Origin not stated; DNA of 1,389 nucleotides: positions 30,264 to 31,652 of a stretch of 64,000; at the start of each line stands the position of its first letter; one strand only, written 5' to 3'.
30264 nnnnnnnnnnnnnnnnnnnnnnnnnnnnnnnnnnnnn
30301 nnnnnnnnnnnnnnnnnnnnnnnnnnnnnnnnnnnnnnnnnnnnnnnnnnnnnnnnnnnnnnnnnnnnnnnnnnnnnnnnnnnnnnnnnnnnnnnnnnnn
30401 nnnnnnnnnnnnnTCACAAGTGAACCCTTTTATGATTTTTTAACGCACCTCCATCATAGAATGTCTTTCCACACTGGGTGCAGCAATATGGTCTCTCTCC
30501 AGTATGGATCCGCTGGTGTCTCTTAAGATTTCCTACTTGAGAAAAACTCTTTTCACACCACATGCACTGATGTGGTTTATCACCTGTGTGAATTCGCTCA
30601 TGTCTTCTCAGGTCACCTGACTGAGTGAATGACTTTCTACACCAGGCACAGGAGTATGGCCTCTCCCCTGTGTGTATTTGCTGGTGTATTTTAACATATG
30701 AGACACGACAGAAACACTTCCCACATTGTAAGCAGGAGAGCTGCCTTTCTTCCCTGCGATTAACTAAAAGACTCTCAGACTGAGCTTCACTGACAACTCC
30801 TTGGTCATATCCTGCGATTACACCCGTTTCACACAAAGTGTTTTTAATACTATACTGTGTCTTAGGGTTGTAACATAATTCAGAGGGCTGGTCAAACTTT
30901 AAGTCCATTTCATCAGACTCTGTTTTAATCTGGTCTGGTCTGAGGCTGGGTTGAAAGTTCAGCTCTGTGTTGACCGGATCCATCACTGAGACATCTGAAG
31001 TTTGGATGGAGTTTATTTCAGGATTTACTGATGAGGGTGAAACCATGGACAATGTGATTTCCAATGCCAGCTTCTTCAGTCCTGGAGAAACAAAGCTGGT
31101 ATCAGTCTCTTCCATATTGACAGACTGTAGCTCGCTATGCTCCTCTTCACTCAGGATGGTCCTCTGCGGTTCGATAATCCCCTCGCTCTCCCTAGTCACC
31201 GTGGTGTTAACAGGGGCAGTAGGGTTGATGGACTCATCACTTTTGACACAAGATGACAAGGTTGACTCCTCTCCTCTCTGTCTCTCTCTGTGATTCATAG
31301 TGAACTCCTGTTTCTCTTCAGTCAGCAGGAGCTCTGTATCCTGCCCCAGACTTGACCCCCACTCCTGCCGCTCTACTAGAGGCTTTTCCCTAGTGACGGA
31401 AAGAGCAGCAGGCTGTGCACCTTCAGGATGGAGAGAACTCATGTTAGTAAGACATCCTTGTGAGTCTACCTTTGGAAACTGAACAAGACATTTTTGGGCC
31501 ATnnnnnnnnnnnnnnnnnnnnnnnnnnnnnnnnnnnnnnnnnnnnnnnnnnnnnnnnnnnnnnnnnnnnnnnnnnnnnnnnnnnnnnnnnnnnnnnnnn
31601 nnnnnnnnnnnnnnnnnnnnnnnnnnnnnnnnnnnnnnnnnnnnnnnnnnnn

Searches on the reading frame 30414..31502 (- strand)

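Call 62: search_protein_families(library=pfam, proteins=[window:30414-31502:-], max_evalue=0.001)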
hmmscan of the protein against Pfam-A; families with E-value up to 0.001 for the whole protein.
window:30414-31502:- (362 aa): 3 families
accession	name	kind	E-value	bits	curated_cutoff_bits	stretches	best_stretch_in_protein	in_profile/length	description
PF13465.12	zf-H2C2_2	-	2e-23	81.8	40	3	325-348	1-24/26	Zinc-finger double domain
PF00096.32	zf-C2H2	-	9.5e-19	67.1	25.2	2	311-333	1-23/23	Zinc finger, C2H2 type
PF13894.12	zf-C2H2_4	-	5.5e-11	42.6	27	0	339-361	1-23/24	C2H2-type zinc finger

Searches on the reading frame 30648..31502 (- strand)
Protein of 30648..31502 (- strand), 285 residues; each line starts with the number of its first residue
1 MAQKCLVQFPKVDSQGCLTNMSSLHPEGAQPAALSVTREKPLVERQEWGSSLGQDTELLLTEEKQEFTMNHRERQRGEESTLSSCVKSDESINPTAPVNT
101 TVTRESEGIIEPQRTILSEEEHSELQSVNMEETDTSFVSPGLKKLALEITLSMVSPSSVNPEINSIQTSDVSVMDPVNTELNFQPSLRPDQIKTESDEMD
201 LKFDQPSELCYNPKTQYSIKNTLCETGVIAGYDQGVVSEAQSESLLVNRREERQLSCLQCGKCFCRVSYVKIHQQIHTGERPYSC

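Call 35: find_homologous_proteins(query=window:30648-31502:-, max_evalue=0.00001)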
Query seq(285 aa) (285 aa): 55 proteins with E <= 0.00001 among 923 candidates.
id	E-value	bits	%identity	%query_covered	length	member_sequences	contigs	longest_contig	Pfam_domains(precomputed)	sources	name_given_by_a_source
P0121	3.6e-142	491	100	76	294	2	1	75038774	PF13894.13,PF13465.13,PF00096.33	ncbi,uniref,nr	ncbi:hypothetical protein COCON_G00031360 [Conger conger]|uniref:C2H2-type domain-containing protein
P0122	2.6e-114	400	73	91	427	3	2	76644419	PF13894.13,PF13465.13,PF00096.33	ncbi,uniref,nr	ncbi:zinc finger protein 502-like [Anguilla rostrata]|uniref:zinc finger protein 502-like n=1 Tax=An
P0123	2.6e-110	386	72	91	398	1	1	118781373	PF13465.13,PF00096.33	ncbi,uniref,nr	ncbi:hypothetical protein SKAU_G00131990 [Synaphobranchus kaupii]|uniref:C2H2-type domain-containing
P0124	6.5e-88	313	61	92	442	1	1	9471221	PF13894.13,PF13465.13,PF16622.12,PF00096.33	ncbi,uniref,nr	ncbi:hypothetical protein AAFF_G00050380 [Aldrovandia affinis]|uniref:C2H2-type domain-containing pr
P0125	4.4e-72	261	54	92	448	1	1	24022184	PF13894.13,PF13465.13,PF16622.12,PF00096.33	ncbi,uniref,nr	ncbi:hypothetical protein JZ751_026361 [Albula glossodonta]|uniref:C2H2-type domain-containing prote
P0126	1.2e-65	240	50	91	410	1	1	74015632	PF13894.13,PF13465.13,PF00096.33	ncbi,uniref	ncbi:zinc finger protein 813-like, partial [Megalops cyprinoides]|uniref:zinc finger protein 813-lik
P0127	2.5e-56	209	47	91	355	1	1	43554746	PF13894.13,PF13465.13,PF00096.33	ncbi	ncbi:hypothetical protein GJAV_G00261290, partial [Gymnothorax javanicus]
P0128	1.0e-34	139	59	12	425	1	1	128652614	PF13894.13,PF13465.13,PF16622.12,PF23561.2,PF00096.33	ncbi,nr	ncbi:hypothetical protein GJAV_G00141060 [Gymnothorax javanicus]|nr:hypothetical protein GJAV_G00141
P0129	7.7e-34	136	33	91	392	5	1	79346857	PF13894.13,PF13465.13,PF23561.2,PF00096.33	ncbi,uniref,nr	ncbi:hypothetical protein ANANG_G00040930 [Anguilla anguilla]|uniref:C2H2-type domain-containing pro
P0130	5.5e-33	133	48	16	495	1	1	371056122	PF13894.13,PF13465.13,PF16622.12,PF23561.2,PF00096.33,PF01352.33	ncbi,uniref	ncbi:oocyte zinc finger protein XlCOF7.1-like [Leptodactylus fuscus]|uniref:oocyte zinc finger prote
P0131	3.7e-31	127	42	54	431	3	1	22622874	PF13894.13,PF13465.13,PF26417.1,PF00096.33,PF16278.12,PF12171.15,PF22995.3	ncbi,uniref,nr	ncbi:uncharacterized protein [Paramormyrops kingsleyae]|uniref:Zinc finger protein with KRAB and SCA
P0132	1.8e-29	121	62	13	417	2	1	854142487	PF18439.8,PF13894.13,PF13465.13,PF16622.12,PF23561.2,PF00096.33,PF22995.3,PF23611.2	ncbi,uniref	ncbi:gastrula zinc finger protein XlCGF57.1-like isoform X2 [Ranitomeya imitator]|uniref:gastrula zi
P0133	1.8e-29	121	57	13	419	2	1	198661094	PF13894.13,PF13465.13,PF16622.12,PF23561.2,PF00096.33,PF22995.3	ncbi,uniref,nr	ncbi:oocyte zinc finger protein XlCOF8.4-like [Bufo gargarizans]|uniref:oocyte zinc finger protein X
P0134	2.7e-28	118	62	12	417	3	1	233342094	PF18439.8,PF13894.13,PF13465.13,PF16622.12,PF23561.2,PF00096.33,PF22995.3,PF23611.2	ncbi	ncbi:uncharacterized protein ACNLHF_000380 [Anomaloglossus baeobatrachus]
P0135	4.7e-27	114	56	12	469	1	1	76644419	PF13894.13,PF13465.13,PF16622.12,PF23561.2,PF00096.33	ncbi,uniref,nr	ncbi:zinc finger protein 676-like isoform X4 [Anguilla anguilla]|uniref:zinc finger protein 676-like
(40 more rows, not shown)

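Call 38: find_encoding_contigs(protein=P0121, flank=10000, max_places=10)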
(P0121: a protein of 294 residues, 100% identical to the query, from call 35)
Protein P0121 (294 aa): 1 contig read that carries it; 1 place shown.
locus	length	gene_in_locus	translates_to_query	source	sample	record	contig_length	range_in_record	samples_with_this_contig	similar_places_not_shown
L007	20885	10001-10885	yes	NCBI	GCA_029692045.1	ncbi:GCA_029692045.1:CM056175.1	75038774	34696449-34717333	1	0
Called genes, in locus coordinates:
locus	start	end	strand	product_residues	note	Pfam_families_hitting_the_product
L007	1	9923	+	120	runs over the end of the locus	-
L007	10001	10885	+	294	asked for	PF00096:zf-C2H2 (faint), PF13894:zf-C2H2_4 (faint), PF13465:zf-H2C2_2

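Call 39: find_encoding_contigs(protein=P0122, flank=10000, max_places=10)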
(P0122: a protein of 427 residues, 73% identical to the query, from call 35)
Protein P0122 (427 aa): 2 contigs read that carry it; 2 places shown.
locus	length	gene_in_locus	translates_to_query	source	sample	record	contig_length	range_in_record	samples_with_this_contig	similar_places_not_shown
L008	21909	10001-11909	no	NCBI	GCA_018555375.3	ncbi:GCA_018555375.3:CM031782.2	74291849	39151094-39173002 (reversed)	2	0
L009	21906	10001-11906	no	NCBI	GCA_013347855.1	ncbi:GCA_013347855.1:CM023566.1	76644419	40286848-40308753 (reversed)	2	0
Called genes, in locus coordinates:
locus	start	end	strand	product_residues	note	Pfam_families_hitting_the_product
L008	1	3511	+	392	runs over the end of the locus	PF00096:zf-C2H2 (faint), PF13894:zf-C2H2_4 (faint), PF23561:zf-C2H2_15 (faint), PF13465:zf-H2C2_2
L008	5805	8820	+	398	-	PF00096:zf-C2H2 (faint), PF13894:zf-C2H2_4 (faint), PF13465:zf-H2C2_2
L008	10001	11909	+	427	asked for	PF00096:zf-C2H2 (faint), PF13894:zf-C2H2_4 (faint), PF13465:zf-H2C2_2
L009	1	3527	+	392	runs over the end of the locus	PF00096:zf-C2H2 (faint), PF13894:zf-C2H2_4 (faint), PF23561:zf-C2H2_15 (faint), PF13465:zf-H2C2_2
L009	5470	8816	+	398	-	PF00096:zf-C2H2 (faint), PF13894:zf-C2H2_4 (faint), PF13465:zf-H2C2_2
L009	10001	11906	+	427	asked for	PF00096:zf-C2H2 (faint), PF13894:zf-C2H2_4 (faint), PF13465:zf-H2C2_2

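Call 55: find_encoding_contigs(protein=P0123, flank=10000, max_places=10)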
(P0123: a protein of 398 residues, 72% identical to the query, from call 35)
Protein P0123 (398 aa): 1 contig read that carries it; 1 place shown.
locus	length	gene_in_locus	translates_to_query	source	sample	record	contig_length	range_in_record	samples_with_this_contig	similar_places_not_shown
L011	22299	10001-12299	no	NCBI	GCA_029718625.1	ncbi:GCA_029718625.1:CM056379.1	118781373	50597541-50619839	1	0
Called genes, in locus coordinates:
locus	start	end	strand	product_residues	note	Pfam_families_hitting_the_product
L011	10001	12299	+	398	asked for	PF00096:zf-C2H2 (faint), PF13465:zf-H2C2_2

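Call 56: find_encoding_contigs(protein=P0127, flank=10000, max_places=10)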
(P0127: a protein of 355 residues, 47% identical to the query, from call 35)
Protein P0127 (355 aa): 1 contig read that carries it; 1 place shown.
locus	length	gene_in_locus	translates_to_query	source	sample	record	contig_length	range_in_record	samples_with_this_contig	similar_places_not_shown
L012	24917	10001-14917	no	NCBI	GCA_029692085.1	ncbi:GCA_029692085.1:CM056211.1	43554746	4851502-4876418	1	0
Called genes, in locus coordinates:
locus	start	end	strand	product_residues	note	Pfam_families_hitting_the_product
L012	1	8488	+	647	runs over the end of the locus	PF00225:Kinesin, PF16796:Microtub_bd, PF12836:HHH_3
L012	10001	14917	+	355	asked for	PF13894:zf-C2H2_4 (faint), PF00096:zf-C2H2 (weak), PF13465:zf-H2C2_2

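Call 57: find_encoding_contigs(protein=P0128, flank=10000, max_places=10)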
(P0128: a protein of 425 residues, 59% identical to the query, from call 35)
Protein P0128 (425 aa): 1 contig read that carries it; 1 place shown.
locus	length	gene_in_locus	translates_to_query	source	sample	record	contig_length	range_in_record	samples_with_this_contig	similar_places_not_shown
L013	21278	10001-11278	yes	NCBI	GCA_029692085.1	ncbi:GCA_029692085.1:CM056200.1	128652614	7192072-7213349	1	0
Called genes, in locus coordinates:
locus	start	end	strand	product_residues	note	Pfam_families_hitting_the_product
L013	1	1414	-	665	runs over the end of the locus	PF13894:zf-C2H2_4 (faint), PF13912:zf-C2H2_6 (faint), PF13465:zf-H2C2_2, PF00096:zf-C2H2 (weak), PF13465:zf-H2C2_2, PF00096:zf-C2H2 (weak), PF13465:zf-H2C2_2, PF00096:zf-C2H2 (weak), +2 more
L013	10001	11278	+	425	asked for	PF13894:zf-C2H2_4 (faint), PF00096:zf-C2H2 (faint), PF16622:zf-C2H2_11 (faint), PF23561:zf-C2H2_15 (faint), PF13465:zf-H2C2_2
